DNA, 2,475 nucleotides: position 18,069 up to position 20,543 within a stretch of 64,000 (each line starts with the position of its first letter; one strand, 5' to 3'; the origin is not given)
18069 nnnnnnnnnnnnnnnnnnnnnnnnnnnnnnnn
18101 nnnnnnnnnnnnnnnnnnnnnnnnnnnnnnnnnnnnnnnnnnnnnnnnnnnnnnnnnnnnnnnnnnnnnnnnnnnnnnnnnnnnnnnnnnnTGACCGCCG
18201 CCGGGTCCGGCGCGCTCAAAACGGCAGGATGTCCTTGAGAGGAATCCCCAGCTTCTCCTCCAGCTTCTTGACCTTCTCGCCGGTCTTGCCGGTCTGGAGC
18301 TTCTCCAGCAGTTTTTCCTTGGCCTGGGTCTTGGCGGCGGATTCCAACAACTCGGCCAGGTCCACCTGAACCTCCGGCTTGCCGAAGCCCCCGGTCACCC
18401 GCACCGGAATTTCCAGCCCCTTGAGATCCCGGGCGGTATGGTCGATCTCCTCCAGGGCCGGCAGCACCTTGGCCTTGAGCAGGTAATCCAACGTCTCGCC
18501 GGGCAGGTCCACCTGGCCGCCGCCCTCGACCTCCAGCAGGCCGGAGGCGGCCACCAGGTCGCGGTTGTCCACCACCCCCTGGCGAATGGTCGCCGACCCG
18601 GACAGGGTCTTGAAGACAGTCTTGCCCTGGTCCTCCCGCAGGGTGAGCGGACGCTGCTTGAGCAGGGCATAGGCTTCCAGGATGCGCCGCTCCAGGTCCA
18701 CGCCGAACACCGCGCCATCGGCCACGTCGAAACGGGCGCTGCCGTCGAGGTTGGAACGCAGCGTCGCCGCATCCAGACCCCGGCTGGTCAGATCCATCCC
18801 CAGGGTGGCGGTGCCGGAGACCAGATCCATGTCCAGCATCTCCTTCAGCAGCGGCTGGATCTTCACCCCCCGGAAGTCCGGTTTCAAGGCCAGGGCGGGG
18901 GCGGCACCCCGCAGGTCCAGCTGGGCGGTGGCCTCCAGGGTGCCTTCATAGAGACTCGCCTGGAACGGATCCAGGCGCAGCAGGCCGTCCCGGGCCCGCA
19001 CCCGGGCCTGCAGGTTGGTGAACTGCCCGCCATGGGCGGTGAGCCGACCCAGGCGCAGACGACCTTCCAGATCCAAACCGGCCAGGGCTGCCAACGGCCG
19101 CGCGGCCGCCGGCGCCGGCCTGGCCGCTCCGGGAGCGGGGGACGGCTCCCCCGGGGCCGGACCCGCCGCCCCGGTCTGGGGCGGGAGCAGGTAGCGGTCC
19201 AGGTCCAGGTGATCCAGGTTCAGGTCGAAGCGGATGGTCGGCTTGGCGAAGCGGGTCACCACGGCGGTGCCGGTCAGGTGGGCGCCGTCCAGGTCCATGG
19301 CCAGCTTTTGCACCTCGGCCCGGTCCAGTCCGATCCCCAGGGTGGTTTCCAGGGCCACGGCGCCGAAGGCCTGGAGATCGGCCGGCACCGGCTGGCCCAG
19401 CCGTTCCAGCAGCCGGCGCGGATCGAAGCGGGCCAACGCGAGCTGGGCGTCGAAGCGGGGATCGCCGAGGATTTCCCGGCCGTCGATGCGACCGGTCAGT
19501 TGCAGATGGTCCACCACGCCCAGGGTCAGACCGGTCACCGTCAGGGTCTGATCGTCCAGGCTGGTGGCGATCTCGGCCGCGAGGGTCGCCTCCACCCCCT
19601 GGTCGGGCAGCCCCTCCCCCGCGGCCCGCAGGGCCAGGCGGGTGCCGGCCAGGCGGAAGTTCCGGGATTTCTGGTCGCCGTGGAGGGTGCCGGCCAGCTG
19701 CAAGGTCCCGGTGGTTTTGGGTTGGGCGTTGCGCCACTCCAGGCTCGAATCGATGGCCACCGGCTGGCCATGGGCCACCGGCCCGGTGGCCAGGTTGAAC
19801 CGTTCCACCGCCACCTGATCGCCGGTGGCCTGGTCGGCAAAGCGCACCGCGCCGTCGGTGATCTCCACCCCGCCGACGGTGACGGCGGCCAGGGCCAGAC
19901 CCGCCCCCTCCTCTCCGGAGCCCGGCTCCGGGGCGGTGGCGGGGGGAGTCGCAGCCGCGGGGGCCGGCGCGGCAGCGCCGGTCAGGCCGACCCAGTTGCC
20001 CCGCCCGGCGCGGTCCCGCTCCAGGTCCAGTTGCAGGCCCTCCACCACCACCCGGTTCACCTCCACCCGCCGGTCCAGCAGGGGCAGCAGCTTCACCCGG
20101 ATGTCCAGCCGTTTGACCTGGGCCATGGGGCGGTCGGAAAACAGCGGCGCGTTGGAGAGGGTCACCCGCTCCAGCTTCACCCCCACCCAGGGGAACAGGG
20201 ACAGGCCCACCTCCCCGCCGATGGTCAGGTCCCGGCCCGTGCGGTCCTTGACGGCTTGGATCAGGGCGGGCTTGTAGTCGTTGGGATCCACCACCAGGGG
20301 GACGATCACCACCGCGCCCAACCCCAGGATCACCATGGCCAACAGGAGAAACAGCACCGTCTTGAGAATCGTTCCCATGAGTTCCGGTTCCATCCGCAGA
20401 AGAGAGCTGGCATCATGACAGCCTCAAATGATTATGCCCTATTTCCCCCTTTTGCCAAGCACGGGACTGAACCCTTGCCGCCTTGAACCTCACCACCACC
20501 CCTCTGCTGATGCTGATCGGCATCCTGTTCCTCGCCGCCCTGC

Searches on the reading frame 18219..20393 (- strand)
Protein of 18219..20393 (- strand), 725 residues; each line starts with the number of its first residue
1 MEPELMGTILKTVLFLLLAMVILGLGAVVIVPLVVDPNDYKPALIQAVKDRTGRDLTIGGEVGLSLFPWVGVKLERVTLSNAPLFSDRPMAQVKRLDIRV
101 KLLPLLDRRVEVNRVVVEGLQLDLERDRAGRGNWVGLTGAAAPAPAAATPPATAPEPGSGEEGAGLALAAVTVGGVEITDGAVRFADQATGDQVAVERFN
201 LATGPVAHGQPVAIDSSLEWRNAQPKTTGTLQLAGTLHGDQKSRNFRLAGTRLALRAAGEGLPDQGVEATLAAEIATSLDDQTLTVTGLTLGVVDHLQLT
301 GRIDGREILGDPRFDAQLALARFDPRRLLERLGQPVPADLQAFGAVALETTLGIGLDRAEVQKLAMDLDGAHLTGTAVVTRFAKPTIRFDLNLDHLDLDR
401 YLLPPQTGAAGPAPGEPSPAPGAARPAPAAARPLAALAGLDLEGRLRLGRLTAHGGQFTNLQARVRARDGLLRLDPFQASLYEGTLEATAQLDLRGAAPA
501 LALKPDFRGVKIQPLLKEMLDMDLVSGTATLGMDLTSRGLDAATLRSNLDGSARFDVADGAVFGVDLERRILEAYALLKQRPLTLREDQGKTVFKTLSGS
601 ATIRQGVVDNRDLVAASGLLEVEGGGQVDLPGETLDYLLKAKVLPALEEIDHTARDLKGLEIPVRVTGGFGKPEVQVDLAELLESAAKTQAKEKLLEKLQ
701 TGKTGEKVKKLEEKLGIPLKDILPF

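Call 29: find_homologous_proteins(query=window:18219-20393:-, max_evalue=1e-30)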
Query window:18219-20393:- (725 aa): 72 proteins with E <= 1e-30 among 8000 candidates.
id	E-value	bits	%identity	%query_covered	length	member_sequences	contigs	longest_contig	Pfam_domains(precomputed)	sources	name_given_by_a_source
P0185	0.0e+0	1539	100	99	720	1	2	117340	PF13116.12,PF05359.17,PF05170.21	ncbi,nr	ncbi:MAG: AsmA family protein [Magnetococcales bacterium]|nr:AsmA family protein [Magnetococcales ba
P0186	4.5e-141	490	40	94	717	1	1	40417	PF13116.12,PF05359.17,PF05170.21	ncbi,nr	ncbi:MAG: AsmA family protein [Magnetococcales bacterium]|nr:AsmA family protein [Magnetococcales ba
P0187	6.3e-130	453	38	90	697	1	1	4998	PF13116.12,PF05359.17,PF05170.21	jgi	-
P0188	2.1e-122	428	38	97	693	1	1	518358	PF27051.1,PF13116.12,PF05359.17,PF05170.21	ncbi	-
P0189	2.6e-121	424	38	91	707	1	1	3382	PF13116.12,PF05359.17,PF05170.21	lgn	-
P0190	3.6e-121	424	38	94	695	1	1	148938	PF13116.12,PF05359.17,PF05170.21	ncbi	-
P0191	2.7e-116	408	31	58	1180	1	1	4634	PF13116.12,PF05359.17,PF05170.21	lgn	-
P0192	9.7e-115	403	36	99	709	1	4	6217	PF13116.12,PF05359.17,PF05170.21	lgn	-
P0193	1.5e-114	402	36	99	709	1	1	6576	PF13116.12,PF05359.17,PF05170.21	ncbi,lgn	-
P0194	5.5e-114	400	35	90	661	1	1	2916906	PF13116.12,PF05359.17,PF05170.21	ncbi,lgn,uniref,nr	ncbi:AsmA protein [Thiogranum longum]|uniref:AsmA protein n=1 Tax=Thiogranum longum TaxID=1537524 Re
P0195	6.2e-112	393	35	91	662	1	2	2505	PF13116.12,PF05359.17,PF05170.21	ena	-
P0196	6.8e-109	383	35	68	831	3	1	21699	PF13116.12,PF05359.17,PF05170.21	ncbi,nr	ncbi:MAG: AsmA family protein [Gammaproteobacteria bacterium]|nr:AsmA family protein [Gammaproteobac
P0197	1.2e-106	376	31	62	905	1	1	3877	PF13116.12,PF05359.17,PF05170.21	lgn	-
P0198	1.8e-106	375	33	95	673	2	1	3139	PF13116.12,PF05359.17,PF05170.21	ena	-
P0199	2.9e-106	375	32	98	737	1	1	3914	PF13116.12,PF05359.17,PF05170.21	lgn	-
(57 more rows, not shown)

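Call 30: find_encoding_contigs(protein=P0186, flank=10000, max_places=2)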
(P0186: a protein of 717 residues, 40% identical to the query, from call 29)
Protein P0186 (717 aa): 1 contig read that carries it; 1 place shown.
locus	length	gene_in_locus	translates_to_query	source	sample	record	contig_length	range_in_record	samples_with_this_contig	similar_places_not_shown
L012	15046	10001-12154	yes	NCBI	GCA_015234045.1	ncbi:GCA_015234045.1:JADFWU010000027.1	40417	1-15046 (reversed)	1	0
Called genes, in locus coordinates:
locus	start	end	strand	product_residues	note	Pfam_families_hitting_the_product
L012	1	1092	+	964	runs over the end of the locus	PF00672:HAMP, PF08447:PAS_3, PF00512:HisKA, PF02518:HATPase_c, PF00072:Response_reg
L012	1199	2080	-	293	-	PF05569:Peptidase_M56 (weak), PF01435:Peptidase_M48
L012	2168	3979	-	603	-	PF02690:Na_Pi_cotrans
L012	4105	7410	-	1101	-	PF13188:PAS_8 (faint), PF00989:PAS, PF08448:PAS_4, PF08447:PAS_3, PF13426:PAS_9, PF00990:GGDEF, PF00563:EAL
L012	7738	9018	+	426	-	PF02463:SMC_N (faint), PF13304:AAA_21, PF13175:AAA_15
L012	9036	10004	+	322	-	PF01073:3Beta_HSD, PF01370:Epimerase, PF02719:Polysacc_synt_2, PF04321:RmlD_sub_bind, PF07993:NAD_binding_4 (faint), PF13460:NAD_binding_10, PF16363:GDP_Man_Dehyd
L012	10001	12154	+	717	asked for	PF05170:AsmA, PF05359:DUF748, PF13116:YhdP (weak)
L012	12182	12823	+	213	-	PF13690:CheX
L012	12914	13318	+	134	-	PF01398:JAB (faint), PF14464:Prok-JAB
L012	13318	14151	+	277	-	PF02540:NAD_synthase (weak)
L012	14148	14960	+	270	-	PF08713:DNA_alkylation (weak)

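Call 31: find_encoding_contigs(protein=P0188, flank=10000, max_places=2)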
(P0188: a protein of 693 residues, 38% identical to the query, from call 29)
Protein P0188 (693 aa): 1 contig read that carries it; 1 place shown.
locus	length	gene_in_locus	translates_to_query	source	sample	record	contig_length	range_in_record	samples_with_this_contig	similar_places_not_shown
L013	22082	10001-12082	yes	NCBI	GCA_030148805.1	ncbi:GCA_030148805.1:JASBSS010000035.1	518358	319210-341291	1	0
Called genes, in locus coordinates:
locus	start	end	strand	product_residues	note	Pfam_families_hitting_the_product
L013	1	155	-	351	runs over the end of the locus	PF02628:COX15-CtaA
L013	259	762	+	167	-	-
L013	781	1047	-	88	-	-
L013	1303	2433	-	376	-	PF08495:FIST, PF10442:FIST_C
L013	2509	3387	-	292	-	PF00485:PRK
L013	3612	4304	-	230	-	PF02390:Methyltransf_4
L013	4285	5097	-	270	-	PF05690:ThiG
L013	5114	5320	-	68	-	PF02597:ThiS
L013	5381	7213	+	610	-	PF00501:AMP-binding, PF23562:AMP-binding_C_3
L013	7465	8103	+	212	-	-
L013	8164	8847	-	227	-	PF13441:Gly-zipper_YMGG, PF13488:Gly-zipper_Omp, PF00691:OmpA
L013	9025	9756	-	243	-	PF00483:NTP_transferase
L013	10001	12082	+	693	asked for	PF05170:AsmA, PF05359:DUF748, PF13116:YhdP, PF27051:TamB_N (faint)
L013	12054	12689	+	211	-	PF10604:Polyketide_cyc2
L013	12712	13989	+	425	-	PF03446:NAD_binding_2 (faint), PF03721:UDPG_MGDP_dh_N, PF00984:UDPG_MGDP_dh, PF03720:UDPG_MGDP_dh_C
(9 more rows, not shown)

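Call 57: search_protein_families(library=padloc, proteins=[L012:7738-9015:+, L012:9036-10001:+], max_evalue=0.001)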
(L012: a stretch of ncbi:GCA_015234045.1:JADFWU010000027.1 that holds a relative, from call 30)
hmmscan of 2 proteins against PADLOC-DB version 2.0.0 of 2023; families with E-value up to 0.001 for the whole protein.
L012:7738-9015:+ (426 aa): 45 families (the best 25 are shown)
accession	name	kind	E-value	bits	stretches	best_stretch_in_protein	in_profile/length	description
PDLC02335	AbiLi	-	4.2e-85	283.7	1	1-425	49-290/326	AbiLi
PDLC02980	AriA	-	8.7e-35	119.1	2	267-371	220-304/304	-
PDLC04426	PDC-M12A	-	6.9e-19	66.4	2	301-387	257-340/369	-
PDLC04178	HEC-01A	-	1.5e-17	61.7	2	323-399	286-359/399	-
PDLC04180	HEC-01A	-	4e-17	60.5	2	305-387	256-338/382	-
PDLC04135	mad3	-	1.6e-14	52.2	2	300-372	260-329/374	mads_3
PDLC02979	AriA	-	6.9e-14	50.4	1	243-368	248-371/373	-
PDLC04182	HEC-01A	-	9.6e-14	49.1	2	302-397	284-376/406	-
PDLC04391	PDC-M07A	-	1.8e-13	48.3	2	304-372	284-351/412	-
PDLC04392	PDC-M07A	-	4e-13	47.2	2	283-371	265-352/432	-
PDLC04393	PDC-M07A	-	3.7e-12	43.9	1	228-371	209-354/435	-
PDLC02914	ATPase-Toprim_I-B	-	2.2e-11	41.6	1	322-385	200-261/443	-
PDLC04389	PDC-M07A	-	6e-11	40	1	323-374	324-375/443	-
PDLC04177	HEC-01A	-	3.3e-10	37.5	2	35-74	16-54/393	-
PDLC04608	PDC-M38A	-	9.9e-10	36.6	1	289-371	237-317/367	-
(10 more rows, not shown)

L012:9036-10001:+ (322 aa): 0 families
